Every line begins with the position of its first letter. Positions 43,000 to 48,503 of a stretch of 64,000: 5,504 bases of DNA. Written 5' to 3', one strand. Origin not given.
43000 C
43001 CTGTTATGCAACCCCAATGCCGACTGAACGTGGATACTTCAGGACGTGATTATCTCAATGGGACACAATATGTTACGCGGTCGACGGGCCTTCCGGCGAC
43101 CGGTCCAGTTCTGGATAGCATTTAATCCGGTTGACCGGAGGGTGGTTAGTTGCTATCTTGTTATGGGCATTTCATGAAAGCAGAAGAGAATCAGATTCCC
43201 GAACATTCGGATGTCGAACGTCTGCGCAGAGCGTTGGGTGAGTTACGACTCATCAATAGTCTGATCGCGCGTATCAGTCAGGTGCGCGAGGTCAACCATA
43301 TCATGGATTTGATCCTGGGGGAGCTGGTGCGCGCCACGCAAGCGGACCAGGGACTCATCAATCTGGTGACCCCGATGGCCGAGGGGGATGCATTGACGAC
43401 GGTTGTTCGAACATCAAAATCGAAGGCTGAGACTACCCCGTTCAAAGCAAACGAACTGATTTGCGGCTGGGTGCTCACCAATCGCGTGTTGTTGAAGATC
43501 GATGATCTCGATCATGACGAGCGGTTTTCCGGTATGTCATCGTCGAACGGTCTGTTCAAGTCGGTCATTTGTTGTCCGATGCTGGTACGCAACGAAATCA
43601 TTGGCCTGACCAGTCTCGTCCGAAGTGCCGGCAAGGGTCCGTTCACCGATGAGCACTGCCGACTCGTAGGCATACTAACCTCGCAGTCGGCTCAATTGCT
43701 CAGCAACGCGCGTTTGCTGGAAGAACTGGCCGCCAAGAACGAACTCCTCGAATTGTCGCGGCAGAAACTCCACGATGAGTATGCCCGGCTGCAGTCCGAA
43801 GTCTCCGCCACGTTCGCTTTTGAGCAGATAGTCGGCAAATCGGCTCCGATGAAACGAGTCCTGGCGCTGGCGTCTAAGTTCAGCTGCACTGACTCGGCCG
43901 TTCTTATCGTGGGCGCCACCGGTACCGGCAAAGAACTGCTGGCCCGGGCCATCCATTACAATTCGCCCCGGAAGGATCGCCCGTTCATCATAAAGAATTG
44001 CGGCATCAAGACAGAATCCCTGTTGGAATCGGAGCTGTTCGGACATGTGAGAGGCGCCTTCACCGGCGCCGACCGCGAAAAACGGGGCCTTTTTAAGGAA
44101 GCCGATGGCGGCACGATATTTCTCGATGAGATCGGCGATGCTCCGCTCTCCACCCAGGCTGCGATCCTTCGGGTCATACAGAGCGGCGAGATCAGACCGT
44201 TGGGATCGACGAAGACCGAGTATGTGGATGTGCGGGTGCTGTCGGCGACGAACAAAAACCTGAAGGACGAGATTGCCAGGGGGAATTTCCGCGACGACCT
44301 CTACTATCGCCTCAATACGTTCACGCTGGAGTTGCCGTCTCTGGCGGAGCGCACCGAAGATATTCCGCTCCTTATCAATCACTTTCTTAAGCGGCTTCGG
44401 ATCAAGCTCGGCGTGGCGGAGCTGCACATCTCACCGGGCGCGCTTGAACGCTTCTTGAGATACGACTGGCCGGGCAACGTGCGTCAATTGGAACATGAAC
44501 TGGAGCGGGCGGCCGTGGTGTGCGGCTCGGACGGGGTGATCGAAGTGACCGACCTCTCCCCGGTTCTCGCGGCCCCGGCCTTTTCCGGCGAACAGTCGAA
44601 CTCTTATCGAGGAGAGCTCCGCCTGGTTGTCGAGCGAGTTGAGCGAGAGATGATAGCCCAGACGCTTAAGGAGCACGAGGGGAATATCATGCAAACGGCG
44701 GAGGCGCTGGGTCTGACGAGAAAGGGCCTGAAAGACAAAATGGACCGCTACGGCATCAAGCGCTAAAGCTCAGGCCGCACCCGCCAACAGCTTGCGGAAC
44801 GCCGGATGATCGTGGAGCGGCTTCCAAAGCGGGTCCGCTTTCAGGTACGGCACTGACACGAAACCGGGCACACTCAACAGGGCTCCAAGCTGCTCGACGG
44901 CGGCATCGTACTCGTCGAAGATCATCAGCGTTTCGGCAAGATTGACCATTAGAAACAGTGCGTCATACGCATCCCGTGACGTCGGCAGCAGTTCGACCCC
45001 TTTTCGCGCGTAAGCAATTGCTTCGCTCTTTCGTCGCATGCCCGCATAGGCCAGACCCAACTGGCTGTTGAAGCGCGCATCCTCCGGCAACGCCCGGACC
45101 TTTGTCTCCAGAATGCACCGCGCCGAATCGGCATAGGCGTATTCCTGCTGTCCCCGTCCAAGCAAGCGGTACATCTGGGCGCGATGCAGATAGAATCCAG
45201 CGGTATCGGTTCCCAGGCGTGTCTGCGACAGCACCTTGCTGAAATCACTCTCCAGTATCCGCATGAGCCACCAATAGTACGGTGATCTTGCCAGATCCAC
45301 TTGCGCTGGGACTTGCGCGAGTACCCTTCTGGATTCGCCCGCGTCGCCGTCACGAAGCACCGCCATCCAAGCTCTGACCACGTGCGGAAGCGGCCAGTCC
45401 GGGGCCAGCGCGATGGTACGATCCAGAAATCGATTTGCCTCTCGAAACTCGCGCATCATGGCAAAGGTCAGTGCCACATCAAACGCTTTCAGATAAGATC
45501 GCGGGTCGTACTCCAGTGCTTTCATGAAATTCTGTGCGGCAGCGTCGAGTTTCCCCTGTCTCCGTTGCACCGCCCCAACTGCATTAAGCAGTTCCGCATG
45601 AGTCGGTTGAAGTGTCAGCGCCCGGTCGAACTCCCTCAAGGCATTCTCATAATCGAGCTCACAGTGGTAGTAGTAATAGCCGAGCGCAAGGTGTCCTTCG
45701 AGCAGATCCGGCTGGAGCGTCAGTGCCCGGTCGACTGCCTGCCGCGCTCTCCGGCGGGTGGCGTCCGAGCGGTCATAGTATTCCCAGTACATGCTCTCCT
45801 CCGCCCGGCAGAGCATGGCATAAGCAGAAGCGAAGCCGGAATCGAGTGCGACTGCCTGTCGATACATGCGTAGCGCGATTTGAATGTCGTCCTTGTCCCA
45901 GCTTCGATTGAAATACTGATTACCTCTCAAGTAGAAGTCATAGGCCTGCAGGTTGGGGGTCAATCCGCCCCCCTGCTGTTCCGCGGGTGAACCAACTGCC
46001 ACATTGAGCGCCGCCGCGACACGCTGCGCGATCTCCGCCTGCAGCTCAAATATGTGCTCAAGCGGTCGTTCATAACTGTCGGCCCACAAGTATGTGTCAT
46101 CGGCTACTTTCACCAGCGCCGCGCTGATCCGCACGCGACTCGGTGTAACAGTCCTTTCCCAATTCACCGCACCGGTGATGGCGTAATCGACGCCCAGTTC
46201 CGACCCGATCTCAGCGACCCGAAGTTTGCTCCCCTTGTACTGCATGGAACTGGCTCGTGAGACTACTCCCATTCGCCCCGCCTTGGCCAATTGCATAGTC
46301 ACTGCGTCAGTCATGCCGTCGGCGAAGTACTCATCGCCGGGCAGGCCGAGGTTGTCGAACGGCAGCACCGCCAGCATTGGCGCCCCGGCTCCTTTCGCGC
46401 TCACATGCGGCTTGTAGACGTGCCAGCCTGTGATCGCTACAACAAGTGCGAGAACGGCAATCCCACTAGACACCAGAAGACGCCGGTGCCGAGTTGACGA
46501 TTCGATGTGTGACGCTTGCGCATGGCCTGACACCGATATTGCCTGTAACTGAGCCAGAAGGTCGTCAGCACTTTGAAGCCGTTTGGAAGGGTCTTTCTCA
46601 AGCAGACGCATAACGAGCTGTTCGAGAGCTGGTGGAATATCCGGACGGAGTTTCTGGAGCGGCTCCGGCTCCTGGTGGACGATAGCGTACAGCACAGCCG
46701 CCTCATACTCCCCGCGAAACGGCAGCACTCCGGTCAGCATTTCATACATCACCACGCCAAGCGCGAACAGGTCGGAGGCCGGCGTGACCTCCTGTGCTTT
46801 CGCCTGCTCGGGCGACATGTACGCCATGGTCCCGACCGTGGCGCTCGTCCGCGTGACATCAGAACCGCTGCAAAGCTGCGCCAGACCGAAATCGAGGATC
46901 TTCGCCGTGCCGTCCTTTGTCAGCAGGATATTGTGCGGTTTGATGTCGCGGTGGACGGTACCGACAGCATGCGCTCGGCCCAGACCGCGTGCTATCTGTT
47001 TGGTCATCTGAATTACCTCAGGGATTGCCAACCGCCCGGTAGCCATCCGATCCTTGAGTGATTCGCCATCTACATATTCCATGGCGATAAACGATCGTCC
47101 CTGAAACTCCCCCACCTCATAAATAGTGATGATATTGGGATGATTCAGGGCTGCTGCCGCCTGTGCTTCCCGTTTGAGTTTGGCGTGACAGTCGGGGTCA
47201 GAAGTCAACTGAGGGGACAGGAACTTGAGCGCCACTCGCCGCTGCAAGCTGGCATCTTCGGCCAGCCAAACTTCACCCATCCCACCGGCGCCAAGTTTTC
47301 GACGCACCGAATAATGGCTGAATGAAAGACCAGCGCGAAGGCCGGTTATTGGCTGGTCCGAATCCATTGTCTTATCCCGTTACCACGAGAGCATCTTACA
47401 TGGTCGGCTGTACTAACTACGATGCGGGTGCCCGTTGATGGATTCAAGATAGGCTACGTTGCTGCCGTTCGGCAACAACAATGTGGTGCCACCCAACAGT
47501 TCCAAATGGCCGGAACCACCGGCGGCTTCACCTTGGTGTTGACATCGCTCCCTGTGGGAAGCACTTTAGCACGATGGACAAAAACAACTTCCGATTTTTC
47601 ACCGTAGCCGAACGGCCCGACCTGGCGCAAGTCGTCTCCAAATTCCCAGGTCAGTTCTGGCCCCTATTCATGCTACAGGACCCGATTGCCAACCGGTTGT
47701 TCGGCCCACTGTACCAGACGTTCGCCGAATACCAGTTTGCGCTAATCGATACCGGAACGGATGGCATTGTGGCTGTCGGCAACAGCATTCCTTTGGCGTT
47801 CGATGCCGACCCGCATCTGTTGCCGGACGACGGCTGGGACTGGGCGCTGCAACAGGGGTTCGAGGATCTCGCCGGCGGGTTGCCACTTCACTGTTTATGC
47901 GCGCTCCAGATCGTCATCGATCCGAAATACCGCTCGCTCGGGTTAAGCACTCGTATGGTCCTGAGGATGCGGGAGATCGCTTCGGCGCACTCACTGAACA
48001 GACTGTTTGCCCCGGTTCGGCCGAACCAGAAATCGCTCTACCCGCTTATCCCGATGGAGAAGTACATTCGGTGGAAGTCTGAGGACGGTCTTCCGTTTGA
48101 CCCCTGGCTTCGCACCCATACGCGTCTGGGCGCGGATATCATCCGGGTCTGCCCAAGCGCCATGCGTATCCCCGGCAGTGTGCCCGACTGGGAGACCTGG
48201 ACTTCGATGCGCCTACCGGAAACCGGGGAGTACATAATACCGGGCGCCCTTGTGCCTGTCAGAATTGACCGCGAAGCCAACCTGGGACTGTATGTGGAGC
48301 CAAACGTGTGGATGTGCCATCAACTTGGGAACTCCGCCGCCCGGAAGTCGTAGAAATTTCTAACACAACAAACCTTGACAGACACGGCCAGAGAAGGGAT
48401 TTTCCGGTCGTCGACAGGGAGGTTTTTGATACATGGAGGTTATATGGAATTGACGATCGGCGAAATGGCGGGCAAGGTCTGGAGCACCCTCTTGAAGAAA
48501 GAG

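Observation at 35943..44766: Sigma-54-controlled envelope operon built around an orphan ketoacyl synthase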

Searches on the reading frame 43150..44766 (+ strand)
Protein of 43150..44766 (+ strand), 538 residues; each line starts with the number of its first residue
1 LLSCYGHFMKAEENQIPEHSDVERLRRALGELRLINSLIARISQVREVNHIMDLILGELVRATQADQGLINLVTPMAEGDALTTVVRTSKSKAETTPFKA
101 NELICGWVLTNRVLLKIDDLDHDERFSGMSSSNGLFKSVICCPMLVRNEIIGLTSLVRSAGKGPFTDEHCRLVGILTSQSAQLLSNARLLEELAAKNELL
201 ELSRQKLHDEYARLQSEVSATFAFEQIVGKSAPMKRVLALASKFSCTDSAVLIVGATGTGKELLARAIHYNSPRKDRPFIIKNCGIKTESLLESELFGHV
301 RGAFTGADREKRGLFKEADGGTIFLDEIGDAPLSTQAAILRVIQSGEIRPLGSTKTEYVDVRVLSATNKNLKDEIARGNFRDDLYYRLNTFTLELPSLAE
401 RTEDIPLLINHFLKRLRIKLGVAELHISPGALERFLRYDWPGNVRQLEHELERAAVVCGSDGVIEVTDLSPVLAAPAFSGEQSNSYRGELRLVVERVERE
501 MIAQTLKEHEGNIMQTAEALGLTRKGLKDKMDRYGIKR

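Call 3: search_protein_families(library=pfam, proteins=[window:43150-44766:+], max_evalue=0.1)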
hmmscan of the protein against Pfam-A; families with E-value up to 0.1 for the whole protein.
window:43150-44766:+ (538 aa): 15 families
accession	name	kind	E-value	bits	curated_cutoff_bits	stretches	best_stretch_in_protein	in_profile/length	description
PF00158.32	Sigma54_activat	-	5.9e-65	218.5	20.2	1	227-393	1-167/168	Sigma-54 interaction domain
PF25601.1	AAA_lid_14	-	4.8e-22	78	27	1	400-480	2-81/87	AAA+ ATPase lid domain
PF14532.12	Sigma54_activ_2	-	3.5e-18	66.6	25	1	228-398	1-138/138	Sigma-54 interaction domain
PF02954.25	HTH_8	-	9.1e-12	45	22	1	494-534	2-42/42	Bacterial regulatory protein, Fis family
PF01590.32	GAF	-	1.2e-11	45.7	22.4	1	50-182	4-131/133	GAF domain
PF13185.12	GAF_2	-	3.9e-09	37.3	28.6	1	47-184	3-135/136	GAF domain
PF07728.20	AAA_5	-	1.1e-05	25.8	22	1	251-369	2-123/139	AAA domain (dynein-related subfamily)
PF18024.7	HTH_50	-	4.1e-05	23.6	27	1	489-537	3-50/50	Helix-turn-helix domain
PF00004.35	AAA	-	0.0024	18.8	21.2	1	251-369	1-110/131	ATPase family associated with various cellular activities (AAA)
PF07724.20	AAA_2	-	0.0031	18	27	1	250-350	5-106/166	AAA domain (Cdc48 subfamily)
PF13191.12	AAA_16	-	0.01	16.8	32.6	0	227-280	2-56/167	AAA ATPase domain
PF01695.23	IstB_IS21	-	0.015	15.2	24.1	1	184-275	27-119/238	IstB-like ATP binding protein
PF12775.13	AAA_7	-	0.036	14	25.8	1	219-279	4-64/181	P-loop containing dynein motor region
PF13492.12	GAF_3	-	0.049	14.5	27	0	49-183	3-126/129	GAF domain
PF01078.27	Mg_chelatase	-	0.049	13.5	20.3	0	225-270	3-44/207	Magnesium chelatase, subunit ChlI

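Call 4: search_protein_families(library=ncbifam, proteins=[window:43150-44766:+], max_evalue=0.1)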
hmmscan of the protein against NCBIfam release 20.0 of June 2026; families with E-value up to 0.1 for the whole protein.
window:43150-44766:+ (538 aa): 35 families (the best 25 are shown)
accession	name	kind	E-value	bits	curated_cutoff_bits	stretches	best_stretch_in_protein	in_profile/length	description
TIGR01817.1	nifA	equivalog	3.2e-103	346.3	528.85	1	42-468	14-437/534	nif-specific transcriptional activator NifA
NF003451.0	PRK05022.1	equivalog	1.2e-102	344.3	476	1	139-537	115-511/512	nitric oxide reductase transcriptional regulator NorR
NF041552.1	TF_PrdR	equivalog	1.4e-93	314.2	795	1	188-535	239-577/577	sigma-54 dependent transcriptional regulator PrdR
NF008469.0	PRK11361.1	equivalog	6.4e-91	305.4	714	1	203-537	121-457/461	acetoacetate metabolism transcriptional regulator AtoC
NF038308.1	RNA_repair_RtcR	equivalog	3e-88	297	650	1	199-534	154-516/530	RNA repair transcriptional activator RtcR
TIGR02915.1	PEP_resp_reg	equivalog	4.8e-87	292.6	502.6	1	205-537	120-445/445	PEP-CTERM-box response regulator transcription factor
TIGR01818.1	ntrC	equivalog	6.7e-86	288.9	558.6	1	200-530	107-459/463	nitrogen regulation protein NR(I)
NF007689.0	PRK10365.1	equivalog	2.6e-84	283.5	760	1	219-533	133-441/441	sigma-54-dependent response regulator transcription factor ZraR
TIGR02329.1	propionate_PrpR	equivalog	6.7e-80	269.2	499.2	1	215-531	202-524/526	propionate catabolism operon regulatory protein PrpR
NF011695.0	PRK15115.1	equivalog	1.2e-79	268.1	763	1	224-528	134-430/445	two-component system response regulator GlrR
NF041906.1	V4R_TF_MobR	exception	1.3e-78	264.9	999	1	165-532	173-542/544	phenol degradation transcriptional regulator MobR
NF050807.1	TransRegFlbDCaul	equivalog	3.3e-75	253.7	750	1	225-534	118-438/454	sigma-54-dependent transcriptional regulator FlbD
NF051870.1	NAssimRespRegNtrX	equivalog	4e-74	250.1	600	1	204-536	121-452/452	nitrogen assimilation response regulator NtrX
NF011958.0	PRK15429.1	equivalog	1.6e-73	248.5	830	1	140-537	301-687/692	formate hydrogenlyase transcriptional activator FlhA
TIGR02974.1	phageshock_pspF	equivalog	2.4e-73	247.2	443.55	2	227-471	1-247/336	phage shock protein operon transcriptional activator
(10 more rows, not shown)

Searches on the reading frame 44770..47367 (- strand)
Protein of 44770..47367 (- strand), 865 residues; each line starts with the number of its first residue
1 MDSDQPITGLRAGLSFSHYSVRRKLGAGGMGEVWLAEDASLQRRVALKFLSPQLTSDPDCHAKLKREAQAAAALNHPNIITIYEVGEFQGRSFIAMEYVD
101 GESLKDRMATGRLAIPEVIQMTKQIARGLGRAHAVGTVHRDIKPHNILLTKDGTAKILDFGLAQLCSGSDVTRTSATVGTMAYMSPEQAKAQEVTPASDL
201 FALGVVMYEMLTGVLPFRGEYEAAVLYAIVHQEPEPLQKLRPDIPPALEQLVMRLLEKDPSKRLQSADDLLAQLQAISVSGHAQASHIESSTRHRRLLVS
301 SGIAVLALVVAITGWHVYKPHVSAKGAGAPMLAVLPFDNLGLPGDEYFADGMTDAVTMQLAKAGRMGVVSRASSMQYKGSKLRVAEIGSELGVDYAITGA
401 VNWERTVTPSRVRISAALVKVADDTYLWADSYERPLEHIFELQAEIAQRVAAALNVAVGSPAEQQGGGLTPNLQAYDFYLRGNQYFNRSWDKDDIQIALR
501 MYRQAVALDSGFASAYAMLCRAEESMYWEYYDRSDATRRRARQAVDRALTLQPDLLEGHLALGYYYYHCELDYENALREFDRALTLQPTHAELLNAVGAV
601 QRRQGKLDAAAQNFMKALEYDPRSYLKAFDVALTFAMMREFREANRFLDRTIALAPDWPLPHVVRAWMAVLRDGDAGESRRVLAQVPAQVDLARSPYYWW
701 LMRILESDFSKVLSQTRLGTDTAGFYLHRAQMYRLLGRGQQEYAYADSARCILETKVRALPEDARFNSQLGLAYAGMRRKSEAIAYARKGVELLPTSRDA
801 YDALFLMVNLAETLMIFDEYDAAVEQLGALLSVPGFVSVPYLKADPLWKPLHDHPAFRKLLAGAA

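Call 38: search_protein_families(library=pfam, proteins=[window:44770-47367:-], max_evalue=0.01)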
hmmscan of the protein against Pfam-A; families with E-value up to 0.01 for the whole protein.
window:44770-47367:- (865 aa): 18 families
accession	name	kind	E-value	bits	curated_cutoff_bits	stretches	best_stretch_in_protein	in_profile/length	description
PF00069.31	Pkinase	-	1.2e-53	182.6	31.7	1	19-268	1-255/263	Protein kinase domain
PF07714.23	PK_Tyr_Ser-Thr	-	7.9e-38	130.7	23.1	1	21-265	3-250/258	Protein tyrosine and serine/threonine kinase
PF07719.23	TPR_2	-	3.4e-10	39.7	27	1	591-623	1-33/34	Tetratricopeptide repeat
PF00515.34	TPR_1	-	4.9e-09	36.1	27.8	1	591-623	1-33/34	Tetratricopeptide repeat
PF13414.12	TPR_11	-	1.4e-08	34.7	26.8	0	572-605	9-42/42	TPR repeat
PF13181.12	TPR_8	-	1.3e-07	31.7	25.7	0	591-622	1-32/34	Tetratricopeptide repeat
PF01636.29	APH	-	1.5e-06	28.6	23.2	1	32-135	12-110/239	Phosphotransferase enzyme family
PF03109.22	ABC1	-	3.2e-06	26.9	22.9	1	85-166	135-217/244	ABC1 atypical kinase-like domain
PF13431.12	TPR_17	-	4.5e-06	26.9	24.4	0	580-610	2-32/34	Tetratricopeptide repeat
PF06293.20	Kdo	-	2e-05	24.6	21.3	1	85-160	85-166/207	Lipopolysaccharide kinase (Kdo/WaaP) family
PF13371.12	TPR_9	-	4.4e-05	23.9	35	1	570-623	8-61/73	Tetratricopeptide repeat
PF13428.12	TPR_14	-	8.2e-05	23.4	23.5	0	557-596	2-40/44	Tetratricopeptide repeat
PF13424.12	TPR_12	-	8.4e-05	23.1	30.1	1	562-620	9-74/77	Tetratricopeptide repeat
PF14531.12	Kinase-like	-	0.00038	20.2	25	1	118-258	147-284/289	Kinase-like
PF17667.7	Pkinase_fungal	-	0.0013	18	24.1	1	135-200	306-376/387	Fungal protein kinase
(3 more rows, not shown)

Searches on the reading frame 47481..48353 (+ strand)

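Call 38: search_protein_families(library=pfam, proteins=[window:47481-48353:+], max_evalue=0.01)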
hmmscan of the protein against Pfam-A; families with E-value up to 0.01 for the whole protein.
window:47481-48353:+ (290 aa): 1 family
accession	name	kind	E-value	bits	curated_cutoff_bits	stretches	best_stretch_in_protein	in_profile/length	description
PF00583.31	Acetyltransf_1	-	0.0072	17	20.7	0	142-184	63-105/116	Acetyltransferase (GNAT) family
